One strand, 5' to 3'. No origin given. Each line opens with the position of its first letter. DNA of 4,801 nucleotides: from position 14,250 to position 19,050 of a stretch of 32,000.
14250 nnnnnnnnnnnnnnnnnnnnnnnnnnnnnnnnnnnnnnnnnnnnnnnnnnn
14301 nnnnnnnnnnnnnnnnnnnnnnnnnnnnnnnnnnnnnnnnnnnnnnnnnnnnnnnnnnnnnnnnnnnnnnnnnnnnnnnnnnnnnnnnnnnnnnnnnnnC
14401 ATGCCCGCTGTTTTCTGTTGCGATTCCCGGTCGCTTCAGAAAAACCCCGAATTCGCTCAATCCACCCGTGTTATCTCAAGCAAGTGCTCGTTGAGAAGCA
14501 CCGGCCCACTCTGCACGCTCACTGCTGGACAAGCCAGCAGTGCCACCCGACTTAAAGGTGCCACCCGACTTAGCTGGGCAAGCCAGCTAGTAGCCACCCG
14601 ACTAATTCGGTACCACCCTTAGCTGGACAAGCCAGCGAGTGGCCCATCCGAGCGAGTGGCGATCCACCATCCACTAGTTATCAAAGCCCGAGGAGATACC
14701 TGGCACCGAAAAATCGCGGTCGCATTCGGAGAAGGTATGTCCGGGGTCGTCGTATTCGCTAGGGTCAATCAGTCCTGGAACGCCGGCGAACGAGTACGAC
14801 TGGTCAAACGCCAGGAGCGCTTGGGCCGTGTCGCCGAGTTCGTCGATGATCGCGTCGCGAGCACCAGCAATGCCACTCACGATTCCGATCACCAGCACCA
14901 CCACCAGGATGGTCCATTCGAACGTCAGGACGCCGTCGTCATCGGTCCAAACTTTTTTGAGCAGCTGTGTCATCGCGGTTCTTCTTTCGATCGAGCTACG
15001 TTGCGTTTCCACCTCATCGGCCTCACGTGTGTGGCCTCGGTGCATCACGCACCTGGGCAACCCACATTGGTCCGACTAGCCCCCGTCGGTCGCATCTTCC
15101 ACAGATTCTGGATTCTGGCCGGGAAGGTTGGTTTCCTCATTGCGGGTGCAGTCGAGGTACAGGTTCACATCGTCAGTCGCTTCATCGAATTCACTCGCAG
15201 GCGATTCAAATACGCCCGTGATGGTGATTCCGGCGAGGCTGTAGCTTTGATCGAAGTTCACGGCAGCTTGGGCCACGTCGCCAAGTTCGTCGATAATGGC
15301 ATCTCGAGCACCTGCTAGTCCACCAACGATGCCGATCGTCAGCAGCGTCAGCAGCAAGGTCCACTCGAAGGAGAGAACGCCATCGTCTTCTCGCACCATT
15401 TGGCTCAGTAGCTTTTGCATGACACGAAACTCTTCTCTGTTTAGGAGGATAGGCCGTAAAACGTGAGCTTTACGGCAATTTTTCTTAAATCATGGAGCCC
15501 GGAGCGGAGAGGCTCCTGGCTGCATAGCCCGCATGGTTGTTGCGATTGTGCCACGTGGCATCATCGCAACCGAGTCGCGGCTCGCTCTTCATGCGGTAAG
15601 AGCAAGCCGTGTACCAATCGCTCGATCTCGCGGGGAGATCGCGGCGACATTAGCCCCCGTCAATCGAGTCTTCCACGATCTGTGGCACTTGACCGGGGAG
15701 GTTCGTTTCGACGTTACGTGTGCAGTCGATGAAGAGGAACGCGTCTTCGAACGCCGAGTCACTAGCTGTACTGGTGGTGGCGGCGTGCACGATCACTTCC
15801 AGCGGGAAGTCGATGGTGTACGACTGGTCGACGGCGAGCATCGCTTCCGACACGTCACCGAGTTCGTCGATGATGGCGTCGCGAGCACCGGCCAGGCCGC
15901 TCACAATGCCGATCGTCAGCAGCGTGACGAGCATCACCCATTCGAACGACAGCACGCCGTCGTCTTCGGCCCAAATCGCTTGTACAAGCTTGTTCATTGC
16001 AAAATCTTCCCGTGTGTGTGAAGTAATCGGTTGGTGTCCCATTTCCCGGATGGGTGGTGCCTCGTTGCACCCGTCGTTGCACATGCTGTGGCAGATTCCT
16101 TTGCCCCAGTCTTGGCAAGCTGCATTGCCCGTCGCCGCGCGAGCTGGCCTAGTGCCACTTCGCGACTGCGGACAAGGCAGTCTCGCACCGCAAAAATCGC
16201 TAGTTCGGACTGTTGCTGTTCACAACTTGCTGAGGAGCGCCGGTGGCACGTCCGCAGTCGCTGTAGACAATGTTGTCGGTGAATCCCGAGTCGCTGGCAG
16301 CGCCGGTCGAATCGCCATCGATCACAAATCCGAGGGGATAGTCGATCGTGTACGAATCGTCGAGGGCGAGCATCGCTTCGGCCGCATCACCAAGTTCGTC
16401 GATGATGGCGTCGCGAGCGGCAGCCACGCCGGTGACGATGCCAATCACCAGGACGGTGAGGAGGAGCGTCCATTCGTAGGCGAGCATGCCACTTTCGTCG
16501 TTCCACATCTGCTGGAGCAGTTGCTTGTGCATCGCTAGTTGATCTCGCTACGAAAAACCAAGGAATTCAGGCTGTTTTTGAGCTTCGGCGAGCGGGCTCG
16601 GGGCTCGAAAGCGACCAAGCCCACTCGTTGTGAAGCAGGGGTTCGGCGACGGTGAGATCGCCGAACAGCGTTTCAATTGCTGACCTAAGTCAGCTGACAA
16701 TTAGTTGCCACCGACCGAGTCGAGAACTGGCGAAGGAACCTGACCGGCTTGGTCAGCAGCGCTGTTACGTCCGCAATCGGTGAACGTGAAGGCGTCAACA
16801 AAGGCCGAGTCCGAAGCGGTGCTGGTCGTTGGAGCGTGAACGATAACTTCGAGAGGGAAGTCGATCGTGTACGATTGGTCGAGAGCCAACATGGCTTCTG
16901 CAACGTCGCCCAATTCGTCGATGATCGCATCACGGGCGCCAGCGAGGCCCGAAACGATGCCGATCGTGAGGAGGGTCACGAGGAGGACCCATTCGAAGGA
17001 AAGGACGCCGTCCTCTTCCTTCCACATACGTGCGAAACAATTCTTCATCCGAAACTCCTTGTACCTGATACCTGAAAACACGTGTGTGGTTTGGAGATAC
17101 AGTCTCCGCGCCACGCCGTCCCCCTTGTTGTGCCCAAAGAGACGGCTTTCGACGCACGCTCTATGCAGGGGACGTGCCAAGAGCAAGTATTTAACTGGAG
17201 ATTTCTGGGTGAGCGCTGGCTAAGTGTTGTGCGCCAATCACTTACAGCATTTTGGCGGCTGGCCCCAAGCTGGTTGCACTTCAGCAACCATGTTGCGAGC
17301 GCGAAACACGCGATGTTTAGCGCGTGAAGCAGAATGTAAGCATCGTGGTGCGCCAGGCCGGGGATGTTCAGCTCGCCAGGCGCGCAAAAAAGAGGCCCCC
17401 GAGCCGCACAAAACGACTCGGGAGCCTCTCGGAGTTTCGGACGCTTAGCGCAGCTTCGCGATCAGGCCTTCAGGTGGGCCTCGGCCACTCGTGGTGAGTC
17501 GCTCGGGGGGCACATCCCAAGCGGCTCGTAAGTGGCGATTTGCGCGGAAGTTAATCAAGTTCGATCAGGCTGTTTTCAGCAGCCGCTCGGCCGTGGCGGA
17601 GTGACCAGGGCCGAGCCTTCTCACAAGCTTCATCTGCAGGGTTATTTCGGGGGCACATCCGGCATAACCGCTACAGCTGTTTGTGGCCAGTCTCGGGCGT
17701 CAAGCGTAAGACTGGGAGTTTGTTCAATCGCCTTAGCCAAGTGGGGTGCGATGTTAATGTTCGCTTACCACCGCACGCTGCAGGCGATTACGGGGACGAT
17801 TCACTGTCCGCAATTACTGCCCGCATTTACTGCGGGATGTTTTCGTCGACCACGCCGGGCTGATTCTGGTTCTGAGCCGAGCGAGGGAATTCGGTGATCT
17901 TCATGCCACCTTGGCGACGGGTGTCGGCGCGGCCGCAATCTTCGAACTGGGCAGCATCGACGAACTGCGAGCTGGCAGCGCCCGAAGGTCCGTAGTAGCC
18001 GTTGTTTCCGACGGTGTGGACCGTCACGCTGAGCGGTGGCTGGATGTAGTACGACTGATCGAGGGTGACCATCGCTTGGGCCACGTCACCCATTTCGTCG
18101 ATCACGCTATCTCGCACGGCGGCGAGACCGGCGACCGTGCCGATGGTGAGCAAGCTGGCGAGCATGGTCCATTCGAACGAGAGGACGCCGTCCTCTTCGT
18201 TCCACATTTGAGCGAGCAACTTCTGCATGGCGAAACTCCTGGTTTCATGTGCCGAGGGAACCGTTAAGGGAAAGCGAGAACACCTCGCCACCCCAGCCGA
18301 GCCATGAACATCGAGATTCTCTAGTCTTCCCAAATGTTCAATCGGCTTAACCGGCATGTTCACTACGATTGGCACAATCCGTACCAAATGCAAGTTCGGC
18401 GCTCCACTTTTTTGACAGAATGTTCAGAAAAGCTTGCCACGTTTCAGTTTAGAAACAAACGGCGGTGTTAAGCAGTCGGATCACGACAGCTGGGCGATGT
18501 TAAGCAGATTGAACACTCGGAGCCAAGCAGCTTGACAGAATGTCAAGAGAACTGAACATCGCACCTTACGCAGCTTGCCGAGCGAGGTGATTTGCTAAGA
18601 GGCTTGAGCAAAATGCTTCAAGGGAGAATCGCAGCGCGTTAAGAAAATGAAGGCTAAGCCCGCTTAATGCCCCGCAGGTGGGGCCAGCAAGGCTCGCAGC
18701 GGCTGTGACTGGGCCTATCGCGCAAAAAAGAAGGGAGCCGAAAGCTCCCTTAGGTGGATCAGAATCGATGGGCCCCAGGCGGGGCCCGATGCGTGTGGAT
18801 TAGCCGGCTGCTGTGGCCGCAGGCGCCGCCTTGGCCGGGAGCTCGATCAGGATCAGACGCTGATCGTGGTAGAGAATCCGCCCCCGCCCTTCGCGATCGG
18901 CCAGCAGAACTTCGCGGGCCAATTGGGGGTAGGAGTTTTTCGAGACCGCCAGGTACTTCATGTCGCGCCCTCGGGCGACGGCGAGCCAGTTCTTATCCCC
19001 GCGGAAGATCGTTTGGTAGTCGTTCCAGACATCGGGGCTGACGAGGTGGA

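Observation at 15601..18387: Sigma54-type -24/-12 elements upstream of four of the six pilin genes, with a GAFTGA enhancer-binding protein encoded just upstream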

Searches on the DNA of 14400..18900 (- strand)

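Call 55: search_rna_families(source=window, start=14400, end=18900, threshold=evalue, max_evalue=1)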
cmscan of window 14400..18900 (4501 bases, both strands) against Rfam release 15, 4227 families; matches with E-value up to 1: 5.
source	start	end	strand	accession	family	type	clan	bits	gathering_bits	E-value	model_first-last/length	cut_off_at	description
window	17350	17429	+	RF02790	sodF_sRNA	Gene; sRNA;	-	27.2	46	0.28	1-90/90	no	sodF sRNA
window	18712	18774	+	RF00467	RSV_PBS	Cis-reg;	-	24.3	47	0.13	7-69/75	no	Rous sarcoma virus (RSV) primer binding site (PBS)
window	17384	17429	-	RF00489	ctRNA_p42d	Gene; antisense;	-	22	50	0.23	1-46/46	no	ctRNA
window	16664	16799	-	RF02659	ncRv12659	Gene; sRNA;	-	19.7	209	0.36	1-174/174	no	ncRv12659 sRNA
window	15551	15594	-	RF01141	sR18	Gene; snRNA; snoRNA; CD-box;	-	18.9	45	0.58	1-56/56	no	Small nucleolar RNA sR18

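Call 90: build_rna_model(alignment_id=A9, structure=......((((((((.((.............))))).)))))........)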
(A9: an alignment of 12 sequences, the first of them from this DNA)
Model R1 built from alignment A9 (12 sequences, 49 columns); structure: as given.
model positions 43; base pairs 10; branch points 0; effective number of sequences 12; information 0.992 bits per position. Calibrated on 0.2 Mb of random sequence (short: E-values are rough).
structure used (alignment columns):
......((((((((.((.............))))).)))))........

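Call 91: search_with_rna_model(model_id=R1, sources=[window, L001, L002, L003, L004, L005, L006, L007, L008, L009, L010, L011, L012, L013, L014, L015, L016, L017, L018, L019, L020, L021, L022, L023, L024, L025, L026, L027, L028, L029, L030, L031, L032, L033, L034, L035, L036, L037, L038, L039, L040, L041, L042, L043, L044, L045, L046, L047, L048, L049, L050, L051, L052, L053, L054, L055, L056, L057, L058, L059, L060, L061, L062, L063, L064, L065, L066, L067, L068, L069, L070, L071, L072, L073, L074, L075], max_evalue=1)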
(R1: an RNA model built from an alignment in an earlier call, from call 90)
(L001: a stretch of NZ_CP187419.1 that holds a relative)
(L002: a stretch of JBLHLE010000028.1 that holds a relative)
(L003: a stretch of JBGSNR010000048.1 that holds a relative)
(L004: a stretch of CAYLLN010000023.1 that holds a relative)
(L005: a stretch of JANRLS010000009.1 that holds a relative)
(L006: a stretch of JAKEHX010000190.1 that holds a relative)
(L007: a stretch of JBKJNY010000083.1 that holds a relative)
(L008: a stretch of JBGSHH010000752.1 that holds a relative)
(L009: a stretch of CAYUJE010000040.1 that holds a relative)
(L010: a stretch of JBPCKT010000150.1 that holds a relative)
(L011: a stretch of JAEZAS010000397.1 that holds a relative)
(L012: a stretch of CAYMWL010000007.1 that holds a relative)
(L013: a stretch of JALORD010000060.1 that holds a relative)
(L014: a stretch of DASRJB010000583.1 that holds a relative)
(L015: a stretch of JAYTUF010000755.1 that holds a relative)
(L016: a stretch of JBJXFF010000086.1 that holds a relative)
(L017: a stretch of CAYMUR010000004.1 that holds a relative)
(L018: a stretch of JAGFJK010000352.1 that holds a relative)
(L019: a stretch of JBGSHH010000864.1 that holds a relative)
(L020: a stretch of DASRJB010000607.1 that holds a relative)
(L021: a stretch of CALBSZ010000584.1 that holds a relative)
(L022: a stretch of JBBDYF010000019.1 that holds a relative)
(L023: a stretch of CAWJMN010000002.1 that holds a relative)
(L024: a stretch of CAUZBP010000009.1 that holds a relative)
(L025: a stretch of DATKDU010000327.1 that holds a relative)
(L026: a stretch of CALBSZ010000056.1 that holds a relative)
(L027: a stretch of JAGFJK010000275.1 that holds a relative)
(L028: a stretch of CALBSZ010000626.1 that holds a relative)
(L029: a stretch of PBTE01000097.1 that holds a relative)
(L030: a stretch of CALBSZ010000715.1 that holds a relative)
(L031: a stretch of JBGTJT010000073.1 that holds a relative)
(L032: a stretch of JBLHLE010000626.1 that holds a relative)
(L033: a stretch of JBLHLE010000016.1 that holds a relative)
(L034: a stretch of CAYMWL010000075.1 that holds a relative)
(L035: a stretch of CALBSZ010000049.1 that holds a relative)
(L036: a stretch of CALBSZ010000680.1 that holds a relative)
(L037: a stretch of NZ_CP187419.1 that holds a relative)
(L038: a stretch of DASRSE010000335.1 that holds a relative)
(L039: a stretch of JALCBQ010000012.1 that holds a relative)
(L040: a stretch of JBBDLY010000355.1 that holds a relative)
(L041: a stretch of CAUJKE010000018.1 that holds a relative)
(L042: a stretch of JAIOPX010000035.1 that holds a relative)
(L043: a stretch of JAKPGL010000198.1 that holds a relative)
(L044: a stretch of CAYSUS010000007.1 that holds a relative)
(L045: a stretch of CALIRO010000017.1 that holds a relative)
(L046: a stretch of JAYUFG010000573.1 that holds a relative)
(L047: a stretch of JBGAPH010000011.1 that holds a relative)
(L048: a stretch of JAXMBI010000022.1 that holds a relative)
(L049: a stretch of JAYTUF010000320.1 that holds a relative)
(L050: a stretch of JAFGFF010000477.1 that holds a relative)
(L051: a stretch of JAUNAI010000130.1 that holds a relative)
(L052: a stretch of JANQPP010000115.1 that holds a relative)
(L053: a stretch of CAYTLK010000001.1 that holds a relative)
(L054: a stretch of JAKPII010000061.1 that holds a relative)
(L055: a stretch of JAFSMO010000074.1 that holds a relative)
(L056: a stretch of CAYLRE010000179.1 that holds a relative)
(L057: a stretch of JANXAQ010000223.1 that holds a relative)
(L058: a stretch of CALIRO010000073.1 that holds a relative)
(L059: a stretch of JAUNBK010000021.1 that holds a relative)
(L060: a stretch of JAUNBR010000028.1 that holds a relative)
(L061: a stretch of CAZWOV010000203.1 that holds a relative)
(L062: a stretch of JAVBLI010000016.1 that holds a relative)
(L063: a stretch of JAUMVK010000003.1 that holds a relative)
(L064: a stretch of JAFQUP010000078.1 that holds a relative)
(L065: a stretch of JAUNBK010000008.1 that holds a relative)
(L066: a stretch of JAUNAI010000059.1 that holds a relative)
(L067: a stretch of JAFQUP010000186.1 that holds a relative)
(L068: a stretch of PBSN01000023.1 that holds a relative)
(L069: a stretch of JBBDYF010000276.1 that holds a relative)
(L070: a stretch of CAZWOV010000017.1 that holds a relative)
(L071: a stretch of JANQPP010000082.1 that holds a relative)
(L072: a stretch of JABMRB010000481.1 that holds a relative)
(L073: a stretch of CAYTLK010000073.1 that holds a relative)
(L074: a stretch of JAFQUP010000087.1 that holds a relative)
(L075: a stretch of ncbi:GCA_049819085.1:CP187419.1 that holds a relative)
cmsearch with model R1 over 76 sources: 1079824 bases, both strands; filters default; matches with E-value up to 1: 24.
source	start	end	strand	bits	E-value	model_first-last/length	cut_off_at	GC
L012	8035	8077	+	57.7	1.8e-11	1-43/43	no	0.67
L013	4880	4921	+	57.3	2.4e-11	1-43/43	no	0.71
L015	509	550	+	55.1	8.6e-11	1-43/43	no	0.62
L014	645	685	+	54.3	1.4e-10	1-43/43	no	0.68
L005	7731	7772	+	50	1.8e-09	1-43/43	no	0.71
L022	8369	8409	+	47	1.1e-08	1-43/43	no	0.76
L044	9896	9938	+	46.8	1.2e-08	1-43/43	no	0.67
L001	8521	8561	+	45.8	2.1e-08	1-43/43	no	0.66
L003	8178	8219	+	43.7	7.7e-08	1-43/43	no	0.64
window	17109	17151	-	43.5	8.4e-08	1-43/43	no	0.65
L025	9044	9088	+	41.4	2.9e-07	1-43/43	no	0.76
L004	7862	7903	+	41.1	3.4e-07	1-43/43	no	0.74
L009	7810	7852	+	35.5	9.7e-06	1-43/43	no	0.74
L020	9901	9941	+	34.3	2e-05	1-43/43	no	0.71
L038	3315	3357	+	33.5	3.2e-05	1-43/43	no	0.6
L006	795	836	+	33.5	3.2e-05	1-43/43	no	0.69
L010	7706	7747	+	31.4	0.00011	1-43/43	no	0.74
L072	7070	7113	+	30.6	0.00018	1-43/43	no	0.52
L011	8641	8682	+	30.1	0.00024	1-43/43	no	0.67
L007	7671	7712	+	26.8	0.0018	1-43/43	no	0.71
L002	3923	3963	+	25.6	0.0036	1-43/43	no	0.56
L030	4920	4962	+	24.9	0.0053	1-43/43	no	0.67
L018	9895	9940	+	23.1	0.016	1-43/43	no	0.63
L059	13661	13697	+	18.7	0.22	1-43/43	no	0.65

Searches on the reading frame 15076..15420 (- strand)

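Call 8: search_protein_families(library=pfam, proteins=[window:15076-15420:-], max_evalue=1)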
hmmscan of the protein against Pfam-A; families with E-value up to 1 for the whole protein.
window:15076-15420:- (114 aa): 1 family
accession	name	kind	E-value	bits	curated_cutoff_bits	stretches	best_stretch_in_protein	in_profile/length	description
PF14848.11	HU-DNA_bdg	-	0.038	14.5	30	1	62-90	77-105/124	DNA-binding domain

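Call 51: search_protein_families(library=ncbifam, proteins=[window:15076-15420:-], max_evalue=0.1)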
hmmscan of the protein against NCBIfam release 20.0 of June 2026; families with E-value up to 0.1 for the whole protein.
window:15076-15420:- (114 aa): 0 families

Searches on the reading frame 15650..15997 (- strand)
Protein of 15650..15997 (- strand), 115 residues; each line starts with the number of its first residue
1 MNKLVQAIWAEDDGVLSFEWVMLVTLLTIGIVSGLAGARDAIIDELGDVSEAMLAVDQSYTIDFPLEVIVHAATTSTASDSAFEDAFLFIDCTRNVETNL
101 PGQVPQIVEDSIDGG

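Call 8: search_protein_families(library=pfam, proteins=[window:15650-15997:-], max_evalue=1)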
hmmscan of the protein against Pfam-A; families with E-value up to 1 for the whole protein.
window:15650-15997:- (115 aa): 0 families
